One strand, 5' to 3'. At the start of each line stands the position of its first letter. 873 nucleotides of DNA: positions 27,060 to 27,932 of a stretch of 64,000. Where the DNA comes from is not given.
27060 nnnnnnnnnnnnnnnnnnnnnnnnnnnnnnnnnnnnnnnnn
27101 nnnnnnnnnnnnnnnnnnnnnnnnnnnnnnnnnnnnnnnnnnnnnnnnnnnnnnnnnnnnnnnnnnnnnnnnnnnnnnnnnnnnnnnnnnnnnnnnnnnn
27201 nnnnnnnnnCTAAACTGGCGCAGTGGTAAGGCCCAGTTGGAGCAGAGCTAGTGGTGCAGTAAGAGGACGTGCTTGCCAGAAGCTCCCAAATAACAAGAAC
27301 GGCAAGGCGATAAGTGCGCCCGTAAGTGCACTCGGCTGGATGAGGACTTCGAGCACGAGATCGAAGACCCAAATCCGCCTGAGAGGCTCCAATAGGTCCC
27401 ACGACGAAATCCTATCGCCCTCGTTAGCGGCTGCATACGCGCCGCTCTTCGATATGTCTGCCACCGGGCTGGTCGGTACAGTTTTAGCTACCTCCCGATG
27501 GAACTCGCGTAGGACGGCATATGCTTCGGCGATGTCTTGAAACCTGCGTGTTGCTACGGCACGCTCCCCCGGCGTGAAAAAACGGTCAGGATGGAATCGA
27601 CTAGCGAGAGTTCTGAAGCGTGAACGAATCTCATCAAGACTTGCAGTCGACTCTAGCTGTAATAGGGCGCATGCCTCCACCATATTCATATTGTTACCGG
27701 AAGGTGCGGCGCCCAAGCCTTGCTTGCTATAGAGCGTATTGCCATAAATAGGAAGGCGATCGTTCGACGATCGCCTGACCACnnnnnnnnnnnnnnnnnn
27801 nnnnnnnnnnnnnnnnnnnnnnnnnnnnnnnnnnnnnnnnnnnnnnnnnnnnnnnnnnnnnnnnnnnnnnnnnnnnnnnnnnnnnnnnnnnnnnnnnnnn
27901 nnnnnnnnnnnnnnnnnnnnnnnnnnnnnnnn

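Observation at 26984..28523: Previously unannotated 1.53-kb mini-transposon: 5-bp TSD, TG...CA termini and asymmetric arrays of transposase-binding-like repeats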

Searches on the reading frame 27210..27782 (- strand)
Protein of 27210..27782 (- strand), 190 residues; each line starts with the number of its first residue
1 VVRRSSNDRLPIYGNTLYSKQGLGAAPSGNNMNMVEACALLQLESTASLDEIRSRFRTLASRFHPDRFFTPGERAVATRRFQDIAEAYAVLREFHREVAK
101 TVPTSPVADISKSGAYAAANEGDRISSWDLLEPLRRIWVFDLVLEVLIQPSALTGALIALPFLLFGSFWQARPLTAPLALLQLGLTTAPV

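Call 8: search_protein_families(library=pfam, proteins=[window:27210-27782:-], max_evalue=0.01)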
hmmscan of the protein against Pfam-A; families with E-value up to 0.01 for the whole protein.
window:27210-27782:- (190 aa): 1 family
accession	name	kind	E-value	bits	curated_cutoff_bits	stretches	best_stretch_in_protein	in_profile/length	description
PF00226.36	DnaJ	-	6.9e-11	42.5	27.8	1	40-92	5-54/63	DnaJ domain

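Call 65: search_protein_families(library=ncbifam, proteins=[window:27210-27689:-], max_evalue=0.1)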
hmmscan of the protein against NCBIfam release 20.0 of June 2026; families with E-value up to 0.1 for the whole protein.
window:27210-27689:- (159 aa): 18 families
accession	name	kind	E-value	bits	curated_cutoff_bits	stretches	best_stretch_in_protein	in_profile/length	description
NF010885.0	PRK14292.1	equivalog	1.6e-08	33.9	585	1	8-63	6-57/371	chaperone protein DnaJ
TIGR02349.1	DnaJ_bact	equivalog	2.5e-08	33.7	377.2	1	9-62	5-55/354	molecular chaperone DnaJ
NF008035.0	PRK10767.1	subfamily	5e-08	32.4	338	1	8-65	8-62/374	molecular chaperone DnaJ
NF010894.0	PRK14301.1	equivalog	1.2e-06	27.8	548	1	9-64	9-61/373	chaperone protein DnaJ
NF007618.0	PRK10266.1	equivalog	1.6e-06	27.8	403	1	1-65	1-61/306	curved DNA-binding protein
NF050028.1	CldAdptActJ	equivalog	2.3e-06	28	150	1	3-64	1-64/93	cold adaptation protein ActJcold adaptation protein ActJ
NF006948.0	PRK09430.1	equivalog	2.3e-06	27.4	162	1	3-62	199-262/267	co-chaperone DjlA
NF037946.1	terminal_TopJ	equivalog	4.1e-06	25.6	300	1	10-61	11-58/810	terminal organelle assembly protein TopJ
NF010892.0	PRK14299.1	equivalog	8.9e-06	25.1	392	1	8-63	8-59/291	chaperone protein DnaJ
NF010872.0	PRK14279.1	equivalog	2.2e-05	23.7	556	1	10-62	15-64/394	molecular chaperone DnaJ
NF010871.0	PRK14278.1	equivalog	2.3e-05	23.4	502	1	8-76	7-71/378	molecular chaperone DnaJ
NF010874.0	PRK14281.1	equivalog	5.1e-05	22.5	619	1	10-62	9-58/397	chaperone protein DnaJ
TIGR03835.1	termin_org_DnaJ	equivalog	5.5e-05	21.7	512.25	1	9-61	7-55/871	terminal organelle assembly protein TopJ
NF001420.0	PRK00294.1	equivalog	9.7e-05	22.5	169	1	11-65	13-69/173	co-chaperone HscB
NF003449.0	PRK05014.1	equivalog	0.00071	19.8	189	1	17-62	14-63/172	co-chaperone HscB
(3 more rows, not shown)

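Call 81: search_protein_families(library=padloc, proteins=[window:27210-27689:-], max_evalue=0.001)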
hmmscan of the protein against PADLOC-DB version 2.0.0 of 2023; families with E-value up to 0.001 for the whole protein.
window:27210-27689:- (159 aa): 0 families
